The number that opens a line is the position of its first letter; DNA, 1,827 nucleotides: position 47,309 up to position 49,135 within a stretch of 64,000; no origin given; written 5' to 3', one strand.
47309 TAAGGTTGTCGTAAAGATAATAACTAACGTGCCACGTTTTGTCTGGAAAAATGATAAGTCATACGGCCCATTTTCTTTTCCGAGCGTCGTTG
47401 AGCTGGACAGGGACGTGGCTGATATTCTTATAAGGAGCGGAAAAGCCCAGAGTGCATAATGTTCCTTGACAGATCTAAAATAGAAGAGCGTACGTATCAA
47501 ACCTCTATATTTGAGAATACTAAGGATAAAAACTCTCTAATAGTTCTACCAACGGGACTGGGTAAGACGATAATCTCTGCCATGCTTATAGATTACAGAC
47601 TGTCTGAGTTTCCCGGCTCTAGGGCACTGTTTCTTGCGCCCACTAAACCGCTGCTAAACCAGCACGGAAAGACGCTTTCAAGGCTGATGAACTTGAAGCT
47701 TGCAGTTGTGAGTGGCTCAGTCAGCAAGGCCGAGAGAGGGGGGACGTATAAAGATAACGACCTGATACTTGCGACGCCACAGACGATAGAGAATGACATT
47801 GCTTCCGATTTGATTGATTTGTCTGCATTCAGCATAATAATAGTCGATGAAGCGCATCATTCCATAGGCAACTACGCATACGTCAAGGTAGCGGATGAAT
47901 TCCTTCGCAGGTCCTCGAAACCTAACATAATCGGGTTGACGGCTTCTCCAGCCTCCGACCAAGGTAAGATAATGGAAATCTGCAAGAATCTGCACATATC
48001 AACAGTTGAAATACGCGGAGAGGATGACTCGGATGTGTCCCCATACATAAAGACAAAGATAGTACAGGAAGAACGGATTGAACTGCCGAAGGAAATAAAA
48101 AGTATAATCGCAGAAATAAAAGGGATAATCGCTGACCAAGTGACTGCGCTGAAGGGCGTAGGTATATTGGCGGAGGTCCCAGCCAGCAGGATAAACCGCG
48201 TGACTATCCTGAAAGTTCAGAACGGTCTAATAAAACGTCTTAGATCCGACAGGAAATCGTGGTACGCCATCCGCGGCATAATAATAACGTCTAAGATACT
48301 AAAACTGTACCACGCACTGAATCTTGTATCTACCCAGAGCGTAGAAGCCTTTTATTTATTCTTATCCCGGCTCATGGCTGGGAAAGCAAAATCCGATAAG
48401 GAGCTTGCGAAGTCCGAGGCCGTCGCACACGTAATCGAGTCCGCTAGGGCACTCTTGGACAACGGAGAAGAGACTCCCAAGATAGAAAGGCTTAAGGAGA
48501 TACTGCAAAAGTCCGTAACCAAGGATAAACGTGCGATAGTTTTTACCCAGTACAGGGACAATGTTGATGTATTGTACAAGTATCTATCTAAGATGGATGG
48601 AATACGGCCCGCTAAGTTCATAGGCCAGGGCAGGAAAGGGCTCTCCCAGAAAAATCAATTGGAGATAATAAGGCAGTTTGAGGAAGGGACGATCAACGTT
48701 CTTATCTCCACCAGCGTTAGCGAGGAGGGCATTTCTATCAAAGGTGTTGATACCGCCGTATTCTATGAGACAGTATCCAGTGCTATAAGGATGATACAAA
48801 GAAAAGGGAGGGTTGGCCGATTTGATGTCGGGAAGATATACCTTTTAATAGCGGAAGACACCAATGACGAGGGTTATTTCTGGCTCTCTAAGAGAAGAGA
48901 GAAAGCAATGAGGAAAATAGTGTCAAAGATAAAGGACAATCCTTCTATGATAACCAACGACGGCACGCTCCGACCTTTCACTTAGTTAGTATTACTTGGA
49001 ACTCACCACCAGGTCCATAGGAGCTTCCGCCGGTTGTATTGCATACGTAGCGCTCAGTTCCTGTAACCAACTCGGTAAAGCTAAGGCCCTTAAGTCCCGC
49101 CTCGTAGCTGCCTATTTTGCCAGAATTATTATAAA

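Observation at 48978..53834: Tightly coupled operon of Cys-rich, sequon-rich surface proteins with prepilin-like N-termini, co-oriented with rpl15e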

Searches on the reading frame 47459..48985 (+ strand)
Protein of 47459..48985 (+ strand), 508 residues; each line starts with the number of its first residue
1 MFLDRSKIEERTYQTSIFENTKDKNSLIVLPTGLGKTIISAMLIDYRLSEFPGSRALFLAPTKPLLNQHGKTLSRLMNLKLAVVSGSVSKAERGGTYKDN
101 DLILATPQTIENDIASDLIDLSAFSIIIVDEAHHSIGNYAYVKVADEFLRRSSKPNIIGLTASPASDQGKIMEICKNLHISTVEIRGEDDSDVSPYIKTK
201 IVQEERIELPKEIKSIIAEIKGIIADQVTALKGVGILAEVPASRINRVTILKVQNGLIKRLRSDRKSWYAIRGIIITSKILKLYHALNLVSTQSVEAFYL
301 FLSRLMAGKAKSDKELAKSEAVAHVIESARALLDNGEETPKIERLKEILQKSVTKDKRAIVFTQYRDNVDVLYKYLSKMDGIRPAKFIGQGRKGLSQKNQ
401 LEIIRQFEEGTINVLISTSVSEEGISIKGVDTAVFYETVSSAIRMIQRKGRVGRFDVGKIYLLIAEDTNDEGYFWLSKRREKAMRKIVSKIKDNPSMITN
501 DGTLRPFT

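Call 9: search_protein_families(library=pfam, max_evalue=0.01, proteins=[window:47459-48985:+])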
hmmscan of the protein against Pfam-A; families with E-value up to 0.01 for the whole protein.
window:47459-48985:+ (508 aa): 7 families
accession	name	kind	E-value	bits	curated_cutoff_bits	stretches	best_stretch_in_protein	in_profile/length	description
PF04851.21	ResIII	-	6.6e-25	88.4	22.5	1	8-165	2-163/164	Type III restriction enzyme, res subunit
PF00271.37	Helicase_C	-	5.8e-24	84.9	23.5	1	341-455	2-109/110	Helicase conserved C-terminal domain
PF00270.35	DEAD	-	1.2e-21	77.6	26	1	12-167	2-163/167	DEAD/DEAH box helicase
PF21210.2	RNA_helicase_helical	-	6.8e-07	29.8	27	1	224-320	4-101/108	Putative ATP-dependent RNA helicase, helical bundle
PF22590.2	Cas3-like_C_2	-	0.00099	19.8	27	1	385-455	37-104/106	CRISPR-associated nuclease/helicase Cas3, C-terminal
PF18766.7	SWI2_SNF2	-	0.0036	17.4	26.7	1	20-170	15-161/221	SWI2/SNF2 ATPase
PF00176.29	SNF2-rel_dom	-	0.0096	15.5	24.9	0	26-168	20-167/290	SNF2-related domain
